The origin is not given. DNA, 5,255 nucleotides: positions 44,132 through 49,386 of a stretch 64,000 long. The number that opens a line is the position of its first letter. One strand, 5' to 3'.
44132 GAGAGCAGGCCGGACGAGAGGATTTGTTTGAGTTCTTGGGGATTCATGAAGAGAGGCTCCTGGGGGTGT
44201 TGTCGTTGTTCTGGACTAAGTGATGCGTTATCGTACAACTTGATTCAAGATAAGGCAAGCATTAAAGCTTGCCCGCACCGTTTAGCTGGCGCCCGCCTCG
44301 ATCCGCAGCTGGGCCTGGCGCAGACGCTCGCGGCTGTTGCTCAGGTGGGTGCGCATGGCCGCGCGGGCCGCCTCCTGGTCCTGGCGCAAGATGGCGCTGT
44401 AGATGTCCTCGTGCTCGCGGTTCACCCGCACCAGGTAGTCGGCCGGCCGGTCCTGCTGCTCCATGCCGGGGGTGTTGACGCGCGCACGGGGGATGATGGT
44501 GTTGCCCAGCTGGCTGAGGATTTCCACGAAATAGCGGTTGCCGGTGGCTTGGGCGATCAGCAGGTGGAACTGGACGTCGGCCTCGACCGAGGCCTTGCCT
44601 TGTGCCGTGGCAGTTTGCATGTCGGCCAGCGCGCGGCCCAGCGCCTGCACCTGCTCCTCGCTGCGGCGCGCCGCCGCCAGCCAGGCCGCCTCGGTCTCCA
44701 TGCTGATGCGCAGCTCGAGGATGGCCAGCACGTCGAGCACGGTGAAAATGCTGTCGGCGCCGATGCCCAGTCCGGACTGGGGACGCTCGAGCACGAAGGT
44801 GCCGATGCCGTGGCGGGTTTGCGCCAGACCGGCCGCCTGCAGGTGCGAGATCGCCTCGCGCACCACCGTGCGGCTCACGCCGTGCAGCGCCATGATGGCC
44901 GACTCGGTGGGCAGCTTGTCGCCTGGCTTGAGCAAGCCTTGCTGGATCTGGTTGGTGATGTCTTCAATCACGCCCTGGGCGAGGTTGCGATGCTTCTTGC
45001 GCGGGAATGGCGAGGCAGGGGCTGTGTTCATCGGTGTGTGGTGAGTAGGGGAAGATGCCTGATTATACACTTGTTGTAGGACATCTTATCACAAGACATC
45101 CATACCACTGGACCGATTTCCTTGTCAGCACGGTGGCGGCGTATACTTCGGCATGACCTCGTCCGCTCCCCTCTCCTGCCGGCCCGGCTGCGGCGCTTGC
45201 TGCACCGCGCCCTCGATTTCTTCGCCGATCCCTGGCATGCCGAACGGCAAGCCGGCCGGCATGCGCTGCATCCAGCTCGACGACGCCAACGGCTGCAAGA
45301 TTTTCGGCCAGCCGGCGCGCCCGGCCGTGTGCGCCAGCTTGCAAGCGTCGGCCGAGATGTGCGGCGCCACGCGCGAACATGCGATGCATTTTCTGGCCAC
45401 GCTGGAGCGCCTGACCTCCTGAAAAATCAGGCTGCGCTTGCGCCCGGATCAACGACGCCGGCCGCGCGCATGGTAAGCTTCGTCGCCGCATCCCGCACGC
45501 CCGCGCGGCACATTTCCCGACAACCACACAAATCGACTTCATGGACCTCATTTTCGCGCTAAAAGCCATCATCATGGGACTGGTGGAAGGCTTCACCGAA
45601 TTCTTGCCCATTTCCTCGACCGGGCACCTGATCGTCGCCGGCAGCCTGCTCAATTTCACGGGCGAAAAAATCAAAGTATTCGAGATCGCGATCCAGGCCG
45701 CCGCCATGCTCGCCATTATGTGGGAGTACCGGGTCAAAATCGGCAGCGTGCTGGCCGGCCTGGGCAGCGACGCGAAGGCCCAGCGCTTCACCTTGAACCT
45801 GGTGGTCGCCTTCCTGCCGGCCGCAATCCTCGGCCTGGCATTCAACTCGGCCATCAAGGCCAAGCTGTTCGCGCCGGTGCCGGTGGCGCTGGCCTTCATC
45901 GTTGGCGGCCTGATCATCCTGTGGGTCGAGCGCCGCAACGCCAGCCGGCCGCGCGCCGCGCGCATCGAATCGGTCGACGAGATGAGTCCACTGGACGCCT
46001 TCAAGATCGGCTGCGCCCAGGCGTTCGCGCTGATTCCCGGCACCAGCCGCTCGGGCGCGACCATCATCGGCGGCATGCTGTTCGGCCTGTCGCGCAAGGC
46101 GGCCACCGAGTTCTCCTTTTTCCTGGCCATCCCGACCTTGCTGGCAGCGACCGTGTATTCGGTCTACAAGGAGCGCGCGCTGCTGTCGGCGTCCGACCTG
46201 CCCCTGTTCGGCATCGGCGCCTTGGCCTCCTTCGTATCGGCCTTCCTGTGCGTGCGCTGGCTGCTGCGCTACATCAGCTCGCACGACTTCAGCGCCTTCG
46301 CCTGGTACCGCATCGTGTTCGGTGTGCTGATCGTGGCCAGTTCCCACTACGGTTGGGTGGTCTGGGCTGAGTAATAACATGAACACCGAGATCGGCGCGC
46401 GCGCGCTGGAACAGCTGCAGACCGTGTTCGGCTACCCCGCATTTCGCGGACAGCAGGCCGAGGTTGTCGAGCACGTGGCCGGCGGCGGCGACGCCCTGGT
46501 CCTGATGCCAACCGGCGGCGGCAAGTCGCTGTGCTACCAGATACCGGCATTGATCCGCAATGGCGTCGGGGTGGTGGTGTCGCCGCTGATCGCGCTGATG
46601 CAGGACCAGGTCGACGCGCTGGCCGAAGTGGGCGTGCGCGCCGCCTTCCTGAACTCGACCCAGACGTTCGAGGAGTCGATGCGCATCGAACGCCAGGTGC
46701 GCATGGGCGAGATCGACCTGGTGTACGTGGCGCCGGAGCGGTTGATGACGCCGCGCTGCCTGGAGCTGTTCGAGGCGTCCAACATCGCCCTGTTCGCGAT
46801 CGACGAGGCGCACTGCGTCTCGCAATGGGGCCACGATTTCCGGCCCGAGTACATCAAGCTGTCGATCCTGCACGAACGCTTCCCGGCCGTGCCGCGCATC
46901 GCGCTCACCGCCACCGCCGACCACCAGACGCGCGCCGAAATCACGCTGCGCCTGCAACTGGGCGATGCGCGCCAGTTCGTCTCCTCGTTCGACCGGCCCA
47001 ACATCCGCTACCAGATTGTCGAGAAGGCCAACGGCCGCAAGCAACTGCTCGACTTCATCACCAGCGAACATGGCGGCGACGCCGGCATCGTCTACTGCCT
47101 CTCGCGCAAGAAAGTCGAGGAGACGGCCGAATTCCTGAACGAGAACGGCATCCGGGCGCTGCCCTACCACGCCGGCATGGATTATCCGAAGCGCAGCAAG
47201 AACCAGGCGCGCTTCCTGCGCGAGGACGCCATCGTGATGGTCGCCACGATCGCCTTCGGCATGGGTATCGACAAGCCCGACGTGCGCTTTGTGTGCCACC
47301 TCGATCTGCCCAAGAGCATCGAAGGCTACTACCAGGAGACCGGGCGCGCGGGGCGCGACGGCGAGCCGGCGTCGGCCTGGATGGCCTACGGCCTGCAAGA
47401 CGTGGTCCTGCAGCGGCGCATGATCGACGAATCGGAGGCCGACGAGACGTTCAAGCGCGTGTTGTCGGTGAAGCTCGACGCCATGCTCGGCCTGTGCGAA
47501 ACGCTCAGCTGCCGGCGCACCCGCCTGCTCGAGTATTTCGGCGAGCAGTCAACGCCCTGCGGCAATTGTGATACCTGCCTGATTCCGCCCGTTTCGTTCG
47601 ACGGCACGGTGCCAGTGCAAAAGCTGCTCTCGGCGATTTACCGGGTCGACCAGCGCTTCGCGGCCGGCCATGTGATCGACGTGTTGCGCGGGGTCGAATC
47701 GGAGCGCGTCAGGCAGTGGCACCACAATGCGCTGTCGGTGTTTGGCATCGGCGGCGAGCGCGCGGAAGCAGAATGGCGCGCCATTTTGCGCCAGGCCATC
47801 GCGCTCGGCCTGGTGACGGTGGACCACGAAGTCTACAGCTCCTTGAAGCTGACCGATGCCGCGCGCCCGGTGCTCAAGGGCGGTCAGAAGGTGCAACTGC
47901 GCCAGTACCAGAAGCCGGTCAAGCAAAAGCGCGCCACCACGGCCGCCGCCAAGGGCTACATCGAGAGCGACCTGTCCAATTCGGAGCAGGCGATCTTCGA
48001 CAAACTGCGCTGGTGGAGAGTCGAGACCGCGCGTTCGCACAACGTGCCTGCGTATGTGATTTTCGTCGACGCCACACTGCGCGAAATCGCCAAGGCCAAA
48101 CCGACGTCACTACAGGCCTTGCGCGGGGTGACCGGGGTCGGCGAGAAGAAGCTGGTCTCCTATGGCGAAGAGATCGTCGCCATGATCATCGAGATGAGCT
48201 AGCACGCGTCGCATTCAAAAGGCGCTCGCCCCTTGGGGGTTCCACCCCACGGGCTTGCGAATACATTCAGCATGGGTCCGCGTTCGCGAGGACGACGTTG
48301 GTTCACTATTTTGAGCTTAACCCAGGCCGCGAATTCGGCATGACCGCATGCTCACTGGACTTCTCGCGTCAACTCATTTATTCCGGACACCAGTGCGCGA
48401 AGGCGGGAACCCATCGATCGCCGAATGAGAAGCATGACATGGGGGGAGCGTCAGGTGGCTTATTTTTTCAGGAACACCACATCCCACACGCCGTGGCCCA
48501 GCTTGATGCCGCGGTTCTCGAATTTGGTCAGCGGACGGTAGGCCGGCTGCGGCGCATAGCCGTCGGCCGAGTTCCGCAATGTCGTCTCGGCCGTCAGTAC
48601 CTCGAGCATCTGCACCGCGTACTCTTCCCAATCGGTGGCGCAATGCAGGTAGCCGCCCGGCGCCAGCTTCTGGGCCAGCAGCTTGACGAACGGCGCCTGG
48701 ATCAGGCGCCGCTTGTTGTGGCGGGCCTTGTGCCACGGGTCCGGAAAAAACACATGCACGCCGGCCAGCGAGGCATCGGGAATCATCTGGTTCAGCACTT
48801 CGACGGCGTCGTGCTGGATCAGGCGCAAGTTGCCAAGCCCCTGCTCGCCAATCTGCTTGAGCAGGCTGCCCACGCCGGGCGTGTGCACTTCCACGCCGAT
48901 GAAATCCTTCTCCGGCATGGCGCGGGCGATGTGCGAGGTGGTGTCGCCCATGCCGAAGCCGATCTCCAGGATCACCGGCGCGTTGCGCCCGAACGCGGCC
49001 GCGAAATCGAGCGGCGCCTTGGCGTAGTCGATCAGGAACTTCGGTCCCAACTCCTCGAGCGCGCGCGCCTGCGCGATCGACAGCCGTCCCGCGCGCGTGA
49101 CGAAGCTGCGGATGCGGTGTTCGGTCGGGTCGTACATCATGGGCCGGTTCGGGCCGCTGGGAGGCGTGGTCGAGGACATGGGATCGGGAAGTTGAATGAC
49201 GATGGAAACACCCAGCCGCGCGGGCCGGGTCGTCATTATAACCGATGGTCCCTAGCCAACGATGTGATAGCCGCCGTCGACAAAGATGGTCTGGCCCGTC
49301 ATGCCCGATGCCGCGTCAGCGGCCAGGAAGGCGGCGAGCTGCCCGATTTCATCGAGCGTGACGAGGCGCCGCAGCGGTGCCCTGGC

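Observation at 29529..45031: Polyuronate locus pairs a lyase front end with an oxidative back end but has no dehydratase or cycloisomerase: a possible direct unsaturated-uronate to KdgD route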

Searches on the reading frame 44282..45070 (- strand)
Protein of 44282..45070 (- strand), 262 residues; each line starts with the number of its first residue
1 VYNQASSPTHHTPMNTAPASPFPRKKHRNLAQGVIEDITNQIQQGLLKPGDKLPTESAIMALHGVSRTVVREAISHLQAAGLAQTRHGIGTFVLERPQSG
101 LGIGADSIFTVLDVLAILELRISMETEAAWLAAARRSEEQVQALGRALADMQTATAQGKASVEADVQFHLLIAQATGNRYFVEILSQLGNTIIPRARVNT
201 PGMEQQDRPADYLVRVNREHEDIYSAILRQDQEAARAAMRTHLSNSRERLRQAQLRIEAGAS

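Call 5: search_protein_families(library=pfam, proteins=[window:44282-45070:-])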
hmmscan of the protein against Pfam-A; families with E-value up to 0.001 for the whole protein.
window:44282-45070:- (262 aa): 2 families
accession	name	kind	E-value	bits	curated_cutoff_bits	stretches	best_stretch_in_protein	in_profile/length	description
PF07729.17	FCD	-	4.8e-27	95.3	24.3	1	117-244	2-124/125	FCD domain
PF00392.27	GntR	-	2.1e-20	72.6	27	1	31-93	2-64/64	Bacterial regulatory proteins, gntR family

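Call 6: search_protein_families(library=ncbifam, proteins=[window:44282-45070:-], max_evalue=0.00001)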
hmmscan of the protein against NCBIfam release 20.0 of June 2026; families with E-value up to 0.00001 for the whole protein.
window:44282-45070:- (262 aa): 25 families
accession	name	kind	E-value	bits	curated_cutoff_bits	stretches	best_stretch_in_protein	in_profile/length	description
NF003011.0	PRK03837.1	subfamily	4.6e-31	108.3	260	1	27-252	11-235/241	transcriptional regulator NanR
NF007741.0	PRK10421.1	equivalog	9.2e-30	103.9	311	1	28-252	6-235/262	transcriptional regulator LldR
NF007001.0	PRK09464.1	equivalog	3.4e-24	85.8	330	1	27-249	8-231/254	pyruvate dehydrogenase complex transcriptional repressor PdhR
NF007588.0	PRK10225.1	equivalog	3e-23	82.4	442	1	32-251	12-232/257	Uxu operon transcriptional regulator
NF008571.0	PRK11523.1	equivalog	3.6e-23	82.3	396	1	27-251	6-226/258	transcriptional regulator ExuR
NF007442.0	PRK09990.1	equivalog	5.7e-22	78.4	301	1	25-253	6-238/256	transcriptional regulator GlcC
TIGR03338.1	phnR_burk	equivalog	2.3e-18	66.6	271.5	1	28-249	10-212/212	phosphonate utilization associated transcriptional regulator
TIGR02404.1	trehalos_R_Bsub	equivalog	2.3e-14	53.6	211.95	1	34-102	5-73/233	trehalose operon repressor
TIGR02018.2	his_ut_repres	equivalog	8.7e-14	51.4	220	1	33-98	3-68/226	histidine utilization transcriptional repressor HutC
TIGR02325.1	C_P_lyase_phnF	equivalog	7.2e-12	45.3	156.8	1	32-97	11-76/238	phosphonate metabolism transcriptional regulator PhnF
NF007292.0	PRK09764.1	equivalog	1.1e-10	41.1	281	1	30-95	6-71/240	GntR family transcriptional regulator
NF008491.0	PRK11402.1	subfamily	2.6e-10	40.2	269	1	25-94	7-76/243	GntR family transcriptional regulator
NF052282.1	PLP_TF_PdxR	equivalog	3.6e-10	39.5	320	1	30-97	2-69/448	MocR-like pyridoxine biosynthesis transcription factor PdxR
NF052441.1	TransRegRv0792c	equivalog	7.3e-10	38.5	400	1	35-113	22-100/260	Rv0792c family HTH-type transcriptional regulator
NF011575.0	PRK14999.1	equivalog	1e-09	38.1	424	1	32-111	15-88/241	histidine utilization repressor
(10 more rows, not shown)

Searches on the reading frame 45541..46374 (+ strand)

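Call 7: search_protein_families(library=pfam, proteins=[window:45541-46374:+], max_evalue=0.00001)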
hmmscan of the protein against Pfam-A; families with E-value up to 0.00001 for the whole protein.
window:45541-46374:+ (277 aa): 1 family
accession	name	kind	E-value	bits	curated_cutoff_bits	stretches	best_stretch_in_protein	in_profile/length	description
PF02673.24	BacA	-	4.1e-82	276.2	33.4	1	9-263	1-257/257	Bacitracin resistance protein BacA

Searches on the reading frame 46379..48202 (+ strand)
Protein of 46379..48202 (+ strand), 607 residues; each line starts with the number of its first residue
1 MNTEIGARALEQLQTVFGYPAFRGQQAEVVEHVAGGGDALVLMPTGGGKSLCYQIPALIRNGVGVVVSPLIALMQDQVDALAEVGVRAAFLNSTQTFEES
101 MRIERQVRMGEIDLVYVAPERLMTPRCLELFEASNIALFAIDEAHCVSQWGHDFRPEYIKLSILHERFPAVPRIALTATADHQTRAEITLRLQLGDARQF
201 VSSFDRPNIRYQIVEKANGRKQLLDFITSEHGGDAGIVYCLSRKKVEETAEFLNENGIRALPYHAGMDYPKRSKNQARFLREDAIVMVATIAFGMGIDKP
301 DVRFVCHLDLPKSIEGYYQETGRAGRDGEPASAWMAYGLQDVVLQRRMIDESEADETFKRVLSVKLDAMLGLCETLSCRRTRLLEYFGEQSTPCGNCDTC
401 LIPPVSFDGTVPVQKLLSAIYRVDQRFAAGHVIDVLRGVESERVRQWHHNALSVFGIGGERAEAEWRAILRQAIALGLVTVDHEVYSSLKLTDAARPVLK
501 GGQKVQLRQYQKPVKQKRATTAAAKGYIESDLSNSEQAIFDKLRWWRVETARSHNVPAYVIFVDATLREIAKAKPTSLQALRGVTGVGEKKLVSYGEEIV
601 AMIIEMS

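Call 7: search_protein_families(library=pfam, proteins=[window:46379-48202:+], max_evalue=0.00001)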
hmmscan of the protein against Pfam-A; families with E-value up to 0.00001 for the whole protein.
window:46379-48202:+ (607 aa): 5 families
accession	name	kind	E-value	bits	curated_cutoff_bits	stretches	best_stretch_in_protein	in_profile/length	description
PF09382.16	RQC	-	2e-36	124.7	23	1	403-513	1-111/114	RQC domain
PF00270.35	DEAD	-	7.4e-24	84.8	26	1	25-184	3-163/167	DEAD/DEAH box helicase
PF00570.28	HRDC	-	2.8e-21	75.7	23.8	1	537-603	2-68/68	HRDC domain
PF00271.37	Helicase_C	-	1.3e-20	74.1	23.5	1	222-328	5-110/110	Helicase conserved C-terminal domain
PF16124.10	RecQ_Zn_bind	-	1.4e-19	71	25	1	340-401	2-66/66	RecQ zinc-binding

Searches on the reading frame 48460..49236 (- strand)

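Call 7: search_protein_families(library=pfam, proteins=[window:48460-49236:-], max_evalue=0.00001)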
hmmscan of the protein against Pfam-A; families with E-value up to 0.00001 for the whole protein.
window:48460-49236:- (258 aa): 1 family
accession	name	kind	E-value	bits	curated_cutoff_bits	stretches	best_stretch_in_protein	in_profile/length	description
PF02390.23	Methyltransf_4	-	2.2e-57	193.7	24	1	86-252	2-172/173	Putative methyltransferase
